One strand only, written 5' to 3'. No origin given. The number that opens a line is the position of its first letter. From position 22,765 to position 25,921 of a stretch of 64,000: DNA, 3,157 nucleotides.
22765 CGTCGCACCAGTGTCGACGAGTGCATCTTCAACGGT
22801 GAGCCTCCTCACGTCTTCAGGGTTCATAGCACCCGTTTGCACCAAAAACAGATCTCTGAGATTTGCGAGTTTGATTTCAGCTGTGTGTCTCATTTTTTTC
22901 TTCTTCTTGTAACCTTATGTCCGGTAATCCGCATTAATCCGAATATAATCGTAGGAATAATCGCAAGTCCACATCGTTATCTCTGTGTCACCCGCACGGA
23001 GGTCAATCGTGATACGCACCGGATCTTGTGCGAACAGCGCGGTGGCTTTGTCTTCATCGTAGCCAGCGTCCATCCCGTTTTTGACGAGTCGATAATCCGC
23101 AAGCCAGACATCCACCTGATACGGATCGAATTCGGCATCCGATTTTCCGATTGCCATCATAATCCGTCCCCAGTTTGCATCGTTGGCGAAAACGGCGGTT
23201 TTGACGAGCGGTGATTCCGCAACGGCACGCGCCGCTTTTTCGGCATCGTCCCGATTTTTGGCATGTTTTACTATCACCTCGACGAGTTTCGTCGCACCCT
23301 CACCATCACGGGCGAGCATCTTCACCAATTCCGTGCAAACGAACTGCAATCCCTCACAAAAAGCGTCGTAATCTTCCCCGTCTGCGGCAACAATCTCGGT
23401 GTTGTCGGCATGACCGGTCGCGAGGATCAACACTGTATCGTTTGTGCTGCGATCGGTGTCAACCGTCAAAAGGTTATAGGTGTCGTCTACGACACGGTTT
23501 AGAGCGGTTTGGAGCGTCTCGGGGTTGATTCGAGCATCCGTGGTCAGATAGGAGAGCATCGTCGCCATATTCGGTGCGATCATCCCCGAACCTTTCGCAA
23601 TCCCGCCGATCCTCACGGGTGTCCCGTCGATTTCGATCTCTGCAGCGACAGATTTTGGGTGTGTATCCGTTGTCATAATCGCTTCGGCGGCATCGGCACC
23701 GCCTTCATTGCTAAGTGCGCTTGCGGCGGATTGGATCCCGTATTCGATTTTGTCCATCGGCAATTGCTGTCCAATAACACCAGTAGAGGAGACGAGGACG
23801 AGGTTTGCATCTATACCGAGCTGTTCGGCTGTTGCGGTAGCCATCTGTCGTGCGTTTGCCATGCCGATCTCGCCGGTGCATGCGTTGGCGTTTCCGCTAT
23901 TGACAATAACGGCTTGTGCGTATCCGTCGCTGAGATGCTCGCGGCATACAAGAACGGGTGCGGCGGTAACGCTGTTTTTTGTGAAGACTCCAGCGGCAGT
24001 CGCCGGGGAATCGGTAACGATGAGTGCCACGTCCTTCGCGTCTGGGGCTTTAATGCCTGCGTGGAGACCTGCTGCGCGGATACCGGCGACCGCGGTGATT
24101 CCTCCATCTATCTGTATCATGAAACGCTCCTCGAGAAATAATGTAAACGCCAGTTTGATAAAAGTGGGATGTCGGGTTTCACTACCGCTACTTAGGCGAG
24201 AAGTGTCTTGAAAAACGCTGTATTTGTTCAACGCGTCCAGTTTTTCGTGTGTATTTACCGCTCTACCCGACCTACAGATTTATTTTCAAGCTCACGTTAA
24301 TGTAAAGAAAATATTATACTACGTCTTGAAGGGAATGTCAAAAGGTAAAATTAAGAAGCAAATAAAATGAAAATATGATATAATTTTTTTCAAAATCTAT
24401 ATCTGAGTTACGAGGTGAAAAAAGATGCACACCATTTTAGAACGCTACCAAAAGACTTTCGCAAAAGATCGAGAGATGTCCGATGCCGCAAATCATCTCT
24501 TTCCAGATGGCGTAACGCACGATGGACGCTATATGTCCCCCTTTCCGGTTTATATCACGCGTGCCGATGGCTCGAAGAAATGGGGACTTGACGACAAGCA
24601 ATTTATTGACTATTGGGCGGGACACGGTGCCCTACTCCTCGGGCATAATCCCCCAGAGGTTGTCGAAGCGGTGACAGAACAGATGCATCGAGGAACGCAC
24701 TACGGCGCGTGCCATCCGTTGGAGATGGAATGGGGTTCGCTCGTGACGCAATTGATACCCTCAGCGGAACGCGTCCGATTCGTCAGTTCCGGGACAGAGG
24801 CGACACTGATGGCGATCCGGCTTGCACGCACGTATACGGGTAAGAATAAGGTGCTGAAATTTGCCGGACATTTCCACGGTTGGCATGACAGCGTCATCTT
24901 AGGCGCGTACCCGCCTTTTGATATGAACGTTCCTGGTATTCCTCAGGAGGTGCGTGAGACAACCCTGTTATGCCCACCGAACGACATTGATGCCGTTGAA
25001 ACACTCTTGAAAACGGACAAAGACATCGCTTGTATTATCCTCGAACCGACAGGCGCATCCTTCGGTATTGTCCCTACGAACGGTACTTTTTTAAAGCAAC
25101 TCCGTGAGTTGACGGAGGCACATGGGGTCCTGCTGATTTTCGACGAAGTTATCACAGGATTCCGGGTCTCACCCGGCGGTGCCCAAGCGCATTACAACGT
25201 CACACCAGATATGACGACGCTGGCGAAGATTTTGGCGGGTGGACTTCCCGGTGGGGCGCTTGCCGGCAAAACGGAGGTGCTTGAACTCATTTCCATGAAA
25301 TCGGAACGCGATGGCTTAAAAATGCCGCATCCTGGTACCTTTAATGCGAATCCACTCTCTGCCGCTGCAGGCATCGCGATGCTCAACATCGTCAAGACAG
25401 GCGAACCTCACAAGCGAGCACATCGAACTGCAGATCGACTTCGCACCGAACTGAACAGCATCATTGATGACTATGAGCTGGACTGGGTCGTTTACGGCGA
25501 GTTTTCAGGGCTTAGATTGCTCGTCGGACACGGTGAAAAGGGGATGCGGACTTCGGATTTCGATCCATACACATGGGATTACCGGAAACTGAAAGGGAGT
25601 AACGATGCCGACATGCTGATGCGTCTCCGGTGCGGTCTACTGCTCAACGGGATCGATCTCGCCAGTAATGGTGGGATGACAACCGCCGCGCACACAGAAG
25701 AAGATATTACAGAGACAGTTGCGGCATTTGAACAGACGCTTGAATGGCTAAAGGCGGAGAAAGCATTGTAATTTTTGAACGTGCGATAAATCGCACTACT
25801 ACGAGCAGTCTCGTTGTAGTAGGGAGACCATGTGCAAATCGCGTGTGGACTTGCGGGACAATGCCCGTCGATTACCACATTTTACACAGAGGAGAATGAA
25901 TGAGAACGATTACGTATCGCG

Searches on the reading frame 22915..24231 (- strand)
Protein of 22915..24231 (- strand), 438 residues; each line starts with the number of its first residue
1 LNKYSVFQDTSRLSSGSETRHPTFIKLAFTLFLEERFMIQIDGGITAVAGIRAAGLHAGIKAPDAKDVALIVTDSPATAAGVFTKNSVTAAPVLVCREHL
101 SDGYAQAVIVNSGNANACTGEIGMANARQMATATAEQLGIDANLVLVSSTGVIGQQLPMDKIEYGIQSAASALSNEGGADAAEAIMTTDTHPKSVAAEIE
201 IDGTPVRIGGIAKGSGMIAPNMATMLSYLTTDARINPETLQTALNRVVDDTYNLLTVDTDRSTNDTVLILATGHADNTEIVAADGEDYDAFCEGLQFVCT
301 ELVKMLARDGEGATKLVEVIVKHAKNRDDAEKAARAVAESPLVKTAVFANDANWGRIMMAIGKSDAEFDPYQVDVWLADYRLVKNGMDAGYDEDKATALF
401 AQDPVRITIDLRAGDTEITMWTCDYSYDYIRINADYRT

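Call 46: search_protein_families(library=pfam, proteins=[window:22915-24231:-], max_evalue=0.00001)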
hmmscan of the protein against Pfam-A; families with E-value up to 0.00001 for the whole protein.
window:22915-24231:- (438 aa): 1 family
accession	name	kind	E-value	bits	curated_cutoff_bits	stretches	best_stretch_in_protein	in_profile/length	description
PF01960.23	ArgJ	-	3.3e-155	516.9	32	1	52-438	1-377/377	ArgJ family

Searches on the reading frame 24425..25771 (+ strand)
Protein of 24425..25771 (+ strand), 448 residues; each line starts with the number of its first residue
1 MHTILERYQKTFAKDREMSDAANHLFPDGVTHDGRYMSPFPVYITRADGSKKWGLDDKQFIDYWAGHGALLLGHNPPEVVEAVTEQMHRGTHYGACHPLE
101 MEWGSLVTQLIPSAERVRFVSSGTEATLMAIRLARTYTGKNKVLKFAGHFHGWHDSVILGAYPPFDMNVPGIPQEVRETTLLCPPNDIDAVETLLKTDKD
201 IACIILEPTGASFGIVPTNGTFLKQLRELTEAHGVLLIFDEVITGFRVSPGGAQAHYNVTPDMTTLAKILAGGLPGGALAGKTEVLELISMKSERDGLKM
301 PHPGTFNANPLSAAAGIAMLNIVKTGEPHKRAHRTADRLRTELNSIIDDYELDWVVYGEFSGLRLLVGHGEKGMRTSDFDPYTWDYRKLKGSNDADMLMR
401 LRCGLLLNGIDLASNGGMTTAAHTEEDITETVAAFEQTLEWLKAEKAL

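Call 46: search_protein_families(library=pfam, proteins=[window:24425-25771:+], max_evalue=0.00001)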
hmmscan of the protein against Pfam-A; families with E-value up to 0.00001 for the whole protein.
window:24425-25771:+ (448 aa): 2 families
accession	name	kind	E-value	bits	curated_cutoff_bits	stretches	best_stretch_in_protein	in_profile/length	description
PF00202.27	Aminotran_3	-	1.4e-56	192.4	30.5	1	39-350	8-333/403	Aminotransferase class-III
PF00155.27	Aminotran_1_2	-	3.6e-06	26.8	19.7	1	186-372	128-313/361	Aminotransferase class I and II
